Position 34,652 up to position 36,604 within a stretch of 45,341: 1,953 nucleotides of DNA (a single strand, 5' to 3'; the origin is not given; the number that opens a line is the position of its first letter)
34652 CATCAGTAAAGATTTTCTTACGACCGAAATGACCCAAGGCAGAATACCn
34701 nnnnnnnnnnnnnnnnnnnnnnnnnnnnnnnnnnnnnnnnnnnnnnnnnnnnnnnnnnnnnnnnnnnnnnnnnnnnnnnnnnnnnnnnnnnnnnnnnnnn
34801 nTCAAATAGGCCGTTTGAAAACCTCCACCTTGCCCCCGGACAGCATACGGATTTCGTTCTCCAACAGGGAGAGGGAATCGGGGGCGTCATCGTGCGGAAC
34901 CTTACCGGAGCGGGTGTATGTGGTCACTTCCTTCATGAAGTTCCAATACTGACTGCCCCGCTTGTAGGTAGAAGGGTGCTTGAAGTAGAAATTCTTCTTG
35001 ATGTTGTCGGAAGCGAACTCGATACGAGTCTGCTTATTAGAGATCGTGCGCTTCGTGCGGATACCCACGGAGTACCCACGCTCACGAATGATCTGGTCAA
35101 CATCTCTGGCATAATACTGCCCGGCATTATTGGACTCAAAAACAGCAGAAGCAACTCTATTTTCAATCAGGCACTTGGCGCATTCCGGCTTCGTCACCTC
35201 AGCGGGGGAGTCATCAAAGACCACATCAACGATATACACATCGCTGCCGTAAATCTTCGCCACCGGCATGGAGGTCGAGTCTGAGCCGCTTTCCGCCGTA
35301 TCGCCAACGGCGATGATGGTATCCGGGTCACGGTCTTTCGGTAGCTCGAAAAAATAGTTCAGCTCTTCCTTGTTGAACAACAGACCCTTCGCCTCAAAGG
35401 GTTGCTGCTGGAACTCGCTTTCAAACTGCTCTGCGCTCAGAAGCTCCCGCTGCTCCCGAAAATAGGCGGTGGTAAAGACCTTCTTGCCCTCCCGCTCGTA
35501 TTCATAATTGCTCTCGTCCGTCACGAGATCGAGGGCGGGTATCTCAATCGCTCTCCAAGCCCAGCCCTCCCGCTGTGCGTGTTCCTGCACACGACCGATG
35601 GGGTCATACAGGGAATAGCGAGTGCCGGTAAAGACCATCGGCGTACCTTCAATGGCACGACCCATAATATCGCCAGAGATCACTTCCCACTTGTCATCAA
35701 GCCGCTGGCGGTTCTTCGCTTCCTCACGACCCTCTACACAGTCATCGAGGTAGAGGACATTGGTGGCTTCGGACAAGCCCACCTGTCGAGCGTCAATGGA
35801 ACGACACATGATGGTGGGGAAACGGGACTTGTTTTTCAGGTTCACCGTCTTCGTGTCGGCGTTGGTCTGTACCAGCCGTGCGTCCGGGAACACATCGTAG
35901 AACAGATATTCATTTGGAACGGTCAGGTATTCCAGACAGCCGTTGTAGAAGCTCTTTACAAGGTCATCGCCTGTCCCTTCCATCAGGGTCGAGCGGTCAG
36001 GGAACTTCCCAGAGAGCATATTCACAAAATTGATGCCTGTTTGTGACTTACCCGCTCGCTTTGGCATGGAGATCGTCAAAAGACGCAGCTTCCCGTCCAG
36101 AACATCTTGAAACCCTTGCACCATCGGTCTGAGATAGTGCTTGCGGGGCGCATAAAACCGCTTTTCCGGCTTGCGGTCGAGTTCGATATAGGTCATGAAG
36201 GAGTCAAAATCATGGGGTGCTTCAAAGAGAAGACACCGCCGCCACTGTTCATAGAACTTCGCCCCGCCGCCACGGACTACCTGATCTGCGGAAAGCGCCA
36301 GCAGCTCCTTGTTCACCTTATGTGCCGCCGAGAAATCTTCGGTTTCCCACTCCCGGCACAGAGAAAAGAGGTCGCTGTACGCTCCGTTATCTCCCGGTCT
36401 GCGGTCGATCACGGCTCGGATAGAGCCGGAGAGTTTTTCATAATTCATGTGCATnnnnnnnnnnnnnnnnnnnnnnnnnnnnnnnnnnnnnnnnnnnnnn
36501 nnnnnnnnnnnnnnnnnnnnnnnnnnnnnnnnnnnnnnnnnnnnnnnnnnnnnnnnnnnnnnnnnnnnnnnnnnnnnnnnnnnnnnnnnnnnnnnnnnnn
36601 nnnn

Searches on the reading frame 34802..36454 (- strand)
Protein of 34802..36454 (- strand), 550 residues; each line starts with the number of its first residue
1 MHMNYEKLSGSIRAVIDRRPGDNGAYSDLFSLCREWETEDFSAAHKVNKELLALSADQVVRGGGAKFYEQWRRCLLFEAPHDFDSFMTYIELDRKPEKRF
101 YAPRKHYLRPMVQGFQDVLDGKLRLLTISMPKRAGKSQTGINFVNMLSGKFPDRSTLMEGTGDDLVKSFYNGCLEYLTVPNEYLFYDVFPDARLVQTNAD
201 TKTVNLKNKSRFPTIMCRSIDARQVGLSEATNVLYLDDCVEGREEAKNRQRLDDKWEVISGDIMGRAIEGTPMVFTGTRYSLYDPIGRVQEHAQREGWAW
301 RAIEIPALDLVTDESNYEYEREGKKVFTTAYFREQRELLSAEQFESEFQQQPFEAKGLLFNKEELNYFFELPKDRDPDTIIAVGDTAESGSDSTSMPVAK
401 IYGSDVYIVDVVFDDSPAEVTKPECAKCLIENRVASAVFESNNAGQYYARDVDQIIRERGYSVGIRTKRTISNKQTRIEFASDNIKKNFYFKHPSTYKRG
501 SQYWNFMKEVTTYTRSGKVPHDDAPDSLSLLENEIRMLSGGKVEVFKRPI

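Call 6: search_protein_families(library=phrogs, proteins=[window:34802-36454:-], max_evalue=0.01)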
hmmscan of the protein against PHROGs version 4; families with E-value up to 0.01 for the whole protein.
window:34802-36454:- (550 aa): 4 families
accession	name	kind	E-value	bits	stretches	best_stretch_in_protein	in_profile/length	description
phrog_38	-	head and packaging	2.8e-45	156.3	1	78-545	268-713/760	terminase large subunit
phrog_30251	-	head and packaging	1.2e-36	127.2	1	99-524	31-449/799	terminase large subunit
phrog_4758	-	head and packaging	8.4e-10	39.4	1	81-309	18-237/243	terminase large subunit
phrog_5573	-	head and packaging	1.2e-09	39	1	291-535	3-234/250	terminase large subunit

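Call 7: search_protein_families(library=pfam, proteins=[window:34802-36454:-], max_evalue=0.01)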
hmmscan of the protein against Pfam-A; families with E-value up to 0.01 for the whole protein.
window:34802-36454:- (550 aa): 1 family
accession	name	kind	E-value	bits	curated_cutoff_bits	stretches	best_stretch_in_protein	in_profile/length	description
PF22530.2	Terminase-T7_RNaseH-like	-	7e-06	26.7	27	1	385-478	2-95/108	Terminase Bacteriophage T7, Ribonuclease H-like domain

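Call 23: search_dna_similar(query=window:34802-36454:-, collection=phages, mode=protein, max_rows=25)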
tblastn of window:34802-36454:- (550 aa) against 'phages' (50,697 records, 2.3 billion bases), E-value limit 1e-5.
Records with a match: 148; places in all: 148; records where one place covers at least 80% of the query: 69.
Best place of each record, by identity: 60-80% 1; <60% 147.
By first word of the organism name: Streptococcus 33; Lactococcus 29; Bacteroides 24; Yersinia 16; Bacteriophage 13; Clostridium 9; Geobacillus 2; Fusobacterium 2; Haemophilus 2; Aggregatibacter 2; and 15 more.
By host as written in the record: - 20; Streptococcus thermophilus 14; Yersinia enterocolitica 14; Lactococcus lactis 11; Streptococcus thermophilus ST64987 8; Bacteroides fragilis DA503 3; Bacteroides fragilis DA486 3; Bacteroides fragilis CSC10 3; and 61 more.
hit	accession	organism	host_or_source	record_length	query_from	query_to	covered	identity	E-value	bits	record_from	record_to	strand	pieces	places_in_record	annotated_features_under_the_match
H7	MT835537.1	Bacteriophage sp.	human fecal samples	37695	3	550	100%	76.0%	0e+0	860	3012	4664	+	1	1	record has no annotation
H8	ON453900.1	Clostridium phage Maintenon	[Clostridium] innocuum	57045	28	549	95%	37.0%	8e-93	317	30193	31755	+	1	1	terminase large subunit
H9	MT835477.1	Bacteriophage sp.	human fecal samples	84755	42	550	93%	37.1%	2e-85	295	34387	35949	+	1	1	record has no annotation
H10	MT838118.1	Bacteriophage sp.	human fecal samples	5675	44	550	92%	35.1%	1e-76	269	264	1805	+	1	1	record has no annotation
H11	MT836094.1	Bacteriophage sp.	human fecal samples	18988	66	548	88%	34.7%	4e-78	274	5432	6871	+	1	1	record has no annotation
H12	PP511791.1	Dulem virus 39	Propithecus coquereli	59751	36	549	93%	31.2%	6e-62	226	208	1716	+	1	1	terminase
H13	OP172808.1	Eggerthella phage EL753P1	Eggerthella lenta DA753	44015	79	548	85%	33.7%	6e-63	229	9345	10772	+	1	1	hypothetical protein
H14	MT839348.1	Bacteriophage sp.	human fecal samples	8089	116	549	79%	36.1%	2e-70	251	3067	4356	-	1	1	record has no annotation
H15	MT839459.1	Bacteriophage sp.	human fecal samples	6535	115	549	79%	35.8%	4e-70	250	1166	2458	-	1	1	record has no annotation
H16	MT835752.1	Bacteriophage sp.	human fecal samples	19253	78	531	83%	31.1%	1e-43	172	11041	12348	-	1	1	record has no annotation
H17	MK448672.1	Streptococcus phage Javan117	Streptococcus dysgalactiae ASDSE_99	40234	85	529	81%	28.0%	2e-32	139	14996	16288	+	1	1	terminase large subunit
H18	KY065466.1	Streptococcus phage IPP25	Streptococcus pneumoniae 16A/1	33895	100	543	81%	27.6%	2e-32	138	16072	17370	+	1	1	hypothetical protein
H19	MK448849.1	Streptococcus phage Javan128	Streptococcus dysgalactiae ERR084991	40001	85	529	81%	27.4%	1e-29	130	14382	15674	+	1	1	terminase large subunit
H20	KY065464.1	Streptococcus phage IPP23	Streptococcus pneumoniae 20/4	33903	100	543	81%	27.4%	4e-32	137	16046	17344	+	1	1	hypothetical protein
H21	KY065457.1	Streptococcus phage IPP16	Streptococcus pneumoniae 48/2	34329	100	543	81%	27.2%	1e-31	136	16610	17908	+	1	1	hypothetical protein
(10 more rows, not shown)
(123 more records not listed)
